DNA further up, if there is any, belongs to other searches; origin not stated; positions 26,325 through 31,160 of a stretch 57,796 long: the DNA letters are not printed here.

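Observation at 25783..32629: Two-partner secretion locus: TpsB, a glycine-rich non-toxin exoprotein and a coupled FecR-domain protein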

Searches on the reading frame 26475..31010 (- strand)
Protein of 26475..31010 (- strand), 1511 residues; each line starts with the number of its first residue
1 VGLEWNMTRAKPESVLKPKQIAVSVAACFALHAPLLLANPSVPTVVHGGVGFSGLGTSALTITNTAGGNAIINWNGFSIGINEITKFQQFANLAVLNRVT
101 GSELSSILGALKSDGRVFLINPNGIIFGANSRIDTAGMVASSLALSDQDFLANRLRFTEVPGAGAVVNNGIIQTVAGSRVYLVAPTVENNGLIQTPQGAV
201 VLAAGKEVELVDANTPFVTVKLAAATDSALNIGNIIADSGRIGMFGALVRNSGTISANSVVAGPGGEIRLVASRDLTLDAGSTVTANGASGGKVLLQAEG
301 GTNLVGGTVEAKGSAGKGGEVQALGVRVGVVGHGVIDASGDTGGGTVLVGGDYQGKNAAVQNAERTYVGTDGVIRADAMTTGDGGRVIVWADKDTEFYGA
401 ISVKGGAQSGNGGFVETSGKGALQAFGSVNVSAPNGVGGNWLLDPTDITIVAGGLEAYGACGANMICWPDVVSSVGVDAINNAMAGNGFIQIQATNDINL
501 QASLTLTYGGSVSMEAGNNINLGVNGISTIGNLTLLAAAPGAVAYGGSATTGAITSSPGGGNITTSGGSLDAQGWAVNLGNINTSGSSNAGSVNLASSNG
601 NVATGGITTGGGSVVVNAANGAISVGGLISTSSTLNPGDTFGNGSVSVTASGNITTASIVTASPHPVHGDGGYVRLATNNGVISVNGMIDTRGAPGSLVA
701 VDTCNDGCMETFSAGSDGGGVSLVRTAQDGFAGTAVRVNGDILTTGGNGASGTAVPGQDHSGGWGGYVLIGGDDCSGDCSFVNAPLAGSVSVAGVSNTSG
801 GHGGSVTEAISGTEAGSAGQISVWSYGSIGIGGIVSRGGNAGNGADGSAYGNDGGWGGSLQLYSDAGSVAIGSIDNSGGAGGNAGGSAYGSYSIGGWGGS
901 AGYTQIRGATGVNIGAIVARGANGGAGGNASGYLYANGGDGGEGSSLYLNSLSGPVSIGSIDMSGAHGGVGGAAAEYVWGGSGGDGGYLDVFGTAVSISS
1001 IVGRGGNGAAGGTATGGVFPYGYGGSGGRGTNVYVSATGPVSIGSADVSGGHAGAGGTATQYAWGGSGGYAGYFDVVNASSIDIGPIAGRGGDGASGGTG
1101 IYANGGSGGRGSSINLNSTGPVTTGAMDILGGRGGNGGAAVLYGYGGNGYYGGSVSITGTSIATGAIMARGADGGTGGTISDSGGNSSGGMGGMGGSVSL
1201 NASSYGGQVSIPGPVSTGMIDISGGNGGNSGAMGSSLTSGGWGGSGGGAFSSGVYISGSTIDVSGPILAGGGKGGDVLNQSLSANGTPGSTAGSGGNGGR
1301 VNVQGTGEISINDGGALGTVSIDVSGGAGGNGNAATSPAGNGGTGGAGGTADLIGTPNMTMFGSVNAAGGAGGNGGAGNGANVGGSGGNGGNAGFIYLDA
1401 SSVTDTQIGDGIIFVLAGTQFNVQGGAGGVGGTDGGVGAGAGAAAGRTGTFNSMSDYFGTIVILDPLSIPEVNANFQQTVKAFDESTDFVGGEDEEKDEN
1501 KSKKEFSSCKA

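Call 6: search_protein_families(library=pfam, proteins=[window:26475-31010:-], max_evalue=0.01)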
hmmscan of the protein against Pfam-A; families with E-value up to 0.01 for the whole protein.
window:26475-31010:- (1511 aa): 1 family
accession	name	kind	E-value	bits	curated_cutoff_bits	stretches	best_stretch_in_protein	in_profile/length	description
PF05860.19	TPS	-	3.4e-28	99.7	33.5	1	61-260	24-228/252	TPS secretion domain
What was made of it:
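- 26475..30992 (-): tpsA: 1505-aa exoprotein (coordinates include the stop codon). Pfam TPS 3.4e-28 (call 6).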

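Call 7: search_protein_families(library=ncbifam, proteins=[window:26475-31010:-], max_evalue=0.01)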
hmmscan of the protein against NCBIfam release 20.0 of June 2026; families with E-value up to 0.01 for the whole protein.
window:26475-31010:- (1511 aa): 1 family
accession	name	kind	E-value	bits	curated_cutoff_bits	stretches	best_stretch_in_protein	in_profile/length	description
TIGR01901.1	adhes_NPXG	domain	3e-18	65.5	29.1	1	72-145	2-78/79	filamentous hemagglutinin N-terminal domain-containing protein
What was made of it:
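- On Two-partner (type Vb) secretion system: Pfam TPS 3.4e-28 and TIGR01901 3e-18 (calls 6, 7).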

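Call 10: find_homologous_proteins(query=window:26475-31010:-, max_evalue=1e-10)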
Query window:26475-31010:- (1511 aa): 4947 proteins with E <= 1e-10 among 8000 candidates; the best 120 are listed.
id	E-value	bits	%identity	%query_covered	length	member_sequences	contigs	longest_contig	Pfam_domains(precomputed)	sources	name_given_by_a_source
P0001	0.0e+0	1493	67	56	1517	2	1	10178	PF05860.20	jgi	jgi:filamentous hemagglutinin family protein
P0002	0.0e+0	1446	65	55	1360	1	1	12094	PF05860.20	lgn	-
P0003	0.0e+0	1363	59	27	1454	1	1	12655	PF05860.20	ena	-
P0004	0.0e+0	1308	59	49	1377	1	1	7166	PF05860.20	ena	-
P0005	0.0e+0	1294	61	57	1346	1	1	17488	PF05860.20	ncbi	ncbi:MAG: beta strand repeat-containing protein [Burkholderiales bacterium]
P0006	0.0e+0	1278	64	42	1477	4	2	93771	PF05860.20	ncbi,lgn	ncbi:MAG: filamentous hemagglutinin N-terminal domain-containing protein [Burkholderiales bacterium]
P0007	0.0e+0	1136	60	58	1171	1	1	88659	PF05860.20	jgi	jgi:filamentous hemagglutinin family protein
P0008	0.0e+0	1136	59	54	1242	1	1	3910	-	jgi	jgi:hypothetical protein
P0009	0.0e+0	1090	67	41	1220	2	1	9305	PF05860.20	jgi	-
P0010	0.0e+0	1040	62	50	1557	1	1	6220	PF05860.20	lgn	-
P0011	0.0e+0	1037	64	41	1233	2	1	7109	PF05860.20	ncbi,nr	ncbi:MAG TPA: filamentous hemagglutinin N-terminal domain-containing protein [Burkholderiales bacter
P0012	0.0e+0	1024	64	41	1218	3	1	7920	PF05860.20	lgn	-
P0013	0.0e+0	1014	60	45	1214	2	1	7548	PF05860.20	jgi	jgi:trimeric autotransporter adhesin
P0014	1.1e-269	916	51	58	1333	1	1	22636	PF05860.20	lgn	-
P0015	4.1e-268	911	46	25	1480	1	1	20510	PF05860.20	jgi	jgi:filamentous hemagglutinin family protein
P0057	1.4e-173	598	56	39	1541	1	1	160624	PF05860.20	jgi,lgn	jgi:filamentous hemagglutinin family protein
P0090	6.7e-137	476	-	-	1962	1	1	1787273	PF05860.20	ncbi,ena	-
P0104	2.5e-130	454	47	41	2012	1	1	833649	PF18886.7,PF05860.20,PF18676.7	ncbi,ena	-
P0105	2.8e-130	454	54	33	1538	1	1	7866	PF05860.20,PF18657.7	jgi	jgi:filamentous hemagglutinin family protein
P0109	1.2e-129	452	54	29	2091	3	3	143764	PF05860.20,PF18657.7,PF18676.7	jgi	-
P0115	5.5e-129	450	51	34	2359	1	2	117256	PF18886.7,PF05860.20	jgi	jgi:filamentous hemagglutinin family protein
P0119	3.9e-127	444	47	43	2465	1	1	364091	PF05860.20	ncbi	-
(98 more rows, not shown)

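Call 24: find_encoding_contigs(protein=P0090, flank=5000, max_places=1)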
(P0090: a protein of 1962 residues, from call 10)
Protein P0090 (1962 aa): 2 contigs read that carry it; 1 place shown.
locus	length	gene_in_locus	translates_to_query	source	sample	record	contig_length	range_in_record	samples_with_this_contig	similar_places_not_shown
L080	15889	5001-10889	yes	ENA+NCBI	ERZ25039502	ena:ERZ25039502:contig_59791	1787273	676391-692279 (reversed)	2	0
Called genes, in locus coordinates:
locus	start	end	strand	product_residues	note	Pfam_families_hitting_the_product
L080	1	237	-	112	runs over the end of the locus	PF00543:P-II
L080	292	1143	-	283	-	PF09694:Gcw_chp, PF13609:Porin_4 (weak)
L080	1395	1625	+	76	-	PF04380:BMFP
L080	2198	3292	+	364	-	PF00158:Sigma54_activat (faint), PF01078:Mg_chelatase, PF07728:AAA_5 (faint), PF00493:MCM, PF13335:Mg_chelatase_C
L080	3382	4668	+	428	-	PF00069:Pkinase, PF07714:PK_Tyr_Ser-Thr, PF03109:ABC1, PF00027:cNMP_binding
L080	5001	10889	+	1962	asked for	PF05860:TPS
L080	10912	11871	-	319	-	PF03401:TctC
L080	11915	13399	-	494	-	PF00171:Aldedh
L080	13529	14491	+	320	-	PF03401:TctC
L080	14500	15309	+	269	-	-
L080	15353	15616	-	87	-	PF00581:Rhodanese (weak)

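Call 25: find_encoding_contigs(protein=P0104, flank=5000, max_places=1)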
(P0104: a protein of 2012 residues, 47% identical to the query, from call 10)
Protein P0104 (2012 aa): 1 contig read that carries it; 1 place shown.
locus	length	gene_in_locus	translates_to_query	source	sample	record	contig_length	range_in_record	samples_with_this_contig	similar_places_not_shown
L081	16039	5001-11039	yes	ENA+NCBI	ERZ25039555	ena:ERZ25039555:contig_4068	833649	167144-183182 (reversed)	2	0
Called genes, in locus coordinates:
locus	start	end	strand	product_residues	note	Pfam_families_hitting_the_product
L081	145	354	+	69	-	-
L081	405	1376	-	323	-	PF00291:PALP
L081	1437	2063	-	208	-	PF00300:His_Phos_1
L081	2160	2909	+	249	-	PF00481:PP2C (faint), PF13672:PP2C_2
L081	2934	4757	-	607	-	PF17899:Peptidase_M61_N, PF05299:Peptidase_M61, PF00595:PDZ (faint), PF13180:PDZ_2 (weak), PF17820:PDZ_6 (weak)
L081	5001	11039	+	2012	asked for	PF05860:TPS, PF18886:DUF5649, PF18676:MBG_2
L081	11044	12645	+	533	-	PF08479:POTRA_2, PF03865:ShlB, PF01103:Omp85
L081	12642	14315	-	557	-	PF00171:Aldedh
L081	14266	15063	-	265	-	PF01619:Pro_dh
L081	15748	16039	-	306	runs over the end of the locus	PF00126:HTH_1, PF03466:LysR_substrate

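Call 26: find_encoding_contigs(protein=P0105, flank=5000, max_places=1)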
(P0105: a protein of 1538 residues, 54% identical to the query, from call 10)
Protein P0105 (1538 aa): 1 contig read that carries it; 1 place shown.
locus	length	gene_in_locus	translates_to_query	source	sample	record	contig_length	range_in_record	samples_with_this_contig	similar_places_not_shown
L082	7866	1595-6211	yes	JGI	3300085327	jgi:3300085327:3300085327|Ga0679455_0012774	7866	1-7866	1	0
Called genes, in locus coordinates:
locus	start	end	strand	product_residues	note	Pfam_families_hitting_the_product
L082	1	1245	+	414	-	?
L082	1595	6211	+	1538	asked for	PF05860:TPS, PF18657:YDG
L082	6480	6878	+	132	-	PF01250:Ribosomal_S6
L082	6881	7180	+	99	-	PF22657:SSB_1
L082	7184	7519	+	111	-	PF01084:Ribosomal_S18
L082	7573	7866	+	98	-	?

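Call 52: search_solved_structures(query=window:26475-30992:-, max_evalue=0.01)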
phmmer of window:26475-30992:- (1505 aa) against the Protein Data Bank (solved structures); distinct sequences matched with E-value up to 0.01: 5.
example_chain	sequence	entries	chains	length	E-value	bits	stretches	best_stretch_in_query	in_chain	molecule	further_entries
8vba_A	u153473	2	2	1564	5.8e-52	179.7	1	24-655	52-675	EtpA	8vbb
8cpk_A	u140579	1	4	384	2.6e-48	167.6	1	61-427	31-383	EtpA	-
2odl_A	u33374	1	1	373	3.4e-42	147.3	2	39-262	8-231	Adhesin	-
4i84_A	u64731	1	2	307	1.8e-14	55.4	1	37-276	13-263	Heme/hemopexin-binding protein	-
4rm6_A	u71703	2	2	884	5.2e-13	50.6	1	37-275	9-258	Heme/hemopexin-binding protein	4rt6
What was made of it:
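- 26475..30992 (-): PDB sequence matches are EtpA 8vba (5.8e-52, over aa 24-655), HMW1 2odl and HxuA (call 52).
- Closest known: HMW1A/HMW1B. Same: The N-terminal ~650 aa of the window TpsA are homologous to EtpA and HMW1 (call 52).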

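Call 81: find_encoding_contigs(protein=P0119, flank=5000, max_places=1)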
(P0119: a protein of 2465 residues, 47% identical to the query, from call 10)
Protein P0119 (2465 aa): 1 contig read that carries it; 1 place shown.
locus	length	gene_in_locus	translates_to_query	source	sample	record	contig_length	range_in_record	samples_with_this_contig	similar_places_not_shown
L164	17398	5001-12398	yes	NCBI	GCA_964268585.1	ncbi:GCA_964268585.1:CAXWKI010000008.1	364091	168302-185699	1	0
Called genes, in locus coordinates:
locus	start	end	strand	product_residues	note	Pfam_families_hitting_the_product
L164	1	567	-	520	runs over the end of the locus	PF00496:SBP_bac_5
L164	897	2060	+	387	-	PF01546:Peptidase_M20, PF07687:M20_dimer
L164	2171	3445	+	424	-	PF07995:GSDH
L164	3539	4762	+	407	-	PF02515:CoA_transf_3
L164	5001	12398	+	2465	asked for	PF05860:TPS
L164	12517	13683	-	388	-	PF13378:MR_MLE_C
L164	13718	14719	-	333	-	PF03401:TctC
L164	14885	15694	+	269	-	PF00378:ECH_1, PF16113:ECH_2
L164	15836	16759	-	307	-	PF00701:DHDPS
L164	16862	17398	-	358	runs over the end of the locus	PF13365:Trypsin_2, PF00595:PDZ, PF13180:PDZ_2, PF17820:PDZ_6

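Call 82: find_encoding_contigs(protein=P0115, flank=5000, max_places=1)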
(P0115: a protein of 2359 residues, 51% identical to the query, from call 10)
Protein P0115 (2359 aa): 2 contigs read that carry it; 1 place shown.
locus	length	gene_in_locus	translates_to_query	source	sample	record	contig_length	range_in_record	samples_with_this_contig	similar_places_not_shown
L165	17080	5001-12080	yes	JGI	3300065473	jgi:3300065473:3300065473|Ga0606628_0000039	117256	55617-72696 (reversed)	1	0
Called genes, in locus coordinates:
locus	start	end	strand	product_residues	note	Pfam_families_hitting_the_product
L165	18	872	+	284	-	-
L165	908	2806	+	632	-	PF02129:Peptidase_S15, PF08530:PepX_C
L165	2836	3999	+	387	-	PF02746:MR_MLE_N, PF13378:MR_MLE_C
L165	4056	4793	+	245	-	PF08032:SpoU_sub_bind, PF00588:SpoU_methylase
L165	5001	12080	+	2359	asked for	PF05860:TPS, PF18886:DUF5649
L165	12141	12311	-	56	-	-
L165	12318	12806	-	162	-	-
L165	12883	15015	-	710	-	PF20091:Abhydrolase_10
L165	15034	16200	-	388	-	PF01436:NHL (faint), PF17170:DUF5128 (faint)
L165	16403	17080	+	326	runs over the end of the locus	PF03401:TctC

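Call 83: find_encoding_contigs(protein=P0109, flank=5000, max_places=1)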
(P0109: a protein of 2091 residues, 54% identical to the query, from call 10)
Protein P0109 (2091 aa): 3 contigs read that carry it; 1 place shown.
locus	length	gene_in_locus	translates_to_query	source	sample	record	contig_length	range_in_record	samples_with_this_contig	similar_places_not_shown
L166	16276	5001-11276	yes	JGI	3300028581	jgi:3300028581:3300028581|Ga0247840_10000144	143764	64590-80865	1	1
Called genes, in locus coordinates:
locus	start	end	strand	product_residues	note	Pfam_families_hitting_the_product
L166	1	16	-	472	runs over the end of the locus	PF00919:UPF0004, PF04055:Radical_SAM, PF18693:TRAM_2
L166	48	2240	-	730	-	PF13491:FtsK_4TM, PF17854:FtsK_alpha, PF01580:FtsK_SpoIIIE, PF09397:FtsK_gamma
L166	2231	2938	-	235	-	PF01553:Acyltransferase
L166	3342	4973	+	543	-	PF07244:POTRA (faint), PF08479:POTRA_2, PF03865:ShlB, PF01103:Omp85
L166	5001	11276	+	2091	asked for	PF05860:TPS, PF18676:MBG_2, PF18657:YDG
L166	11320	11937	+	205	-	PF04773:FecR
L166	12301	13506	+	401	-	PF13173:AAA_14, PF13401:AAA_22 (faint), PF13635:DUF4143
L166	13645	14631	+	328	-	PF03401:TctC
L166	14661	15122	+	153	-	PF07331:TctB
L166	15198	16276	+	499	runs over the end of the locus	PF01970:TctA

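Call 84: find_encoding_contigs(protein=P0057, flank=5000, max_places=1)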
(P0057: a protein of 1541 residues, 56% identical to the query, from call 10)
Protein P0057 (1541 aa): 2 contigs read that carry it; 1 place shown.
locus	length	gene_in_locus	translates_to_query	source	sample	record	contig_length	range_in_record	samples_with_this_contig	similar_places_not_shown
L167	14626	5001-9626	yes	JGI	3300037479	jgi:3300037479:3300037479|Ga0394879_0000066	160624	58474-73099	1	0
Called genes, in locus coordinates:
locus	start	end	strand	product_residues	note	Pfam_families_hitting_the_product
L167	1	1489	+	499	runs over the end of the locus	PF00501:AMP-binding, PF13193:AMP-binding_C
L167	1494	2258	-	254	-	PF23441:SDR (weak), PF00106:adh_short, PF08659:KR, PF13561:adh_short_C2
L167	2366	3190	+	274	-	-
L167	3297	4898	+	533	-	PF07244:POTRA (faint), PF08479:POTRA_2, PF03865:ShlB, PF01103:Omp85 (weak)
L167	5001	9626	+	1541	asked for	PF05860:TPS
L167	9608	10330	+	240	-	PF04773:FecR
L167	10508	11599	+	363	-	PF06722:EryCIII-like_C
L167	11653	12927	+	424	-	PF00501:AMP-binding, PF27533:CapK_C (weak)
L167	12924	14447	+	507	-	PF01663:Phosphodiest (faint)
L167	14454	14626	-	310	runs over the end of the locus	PF00535:Glycos_transf_2, PF13432:TPR_16 (faint)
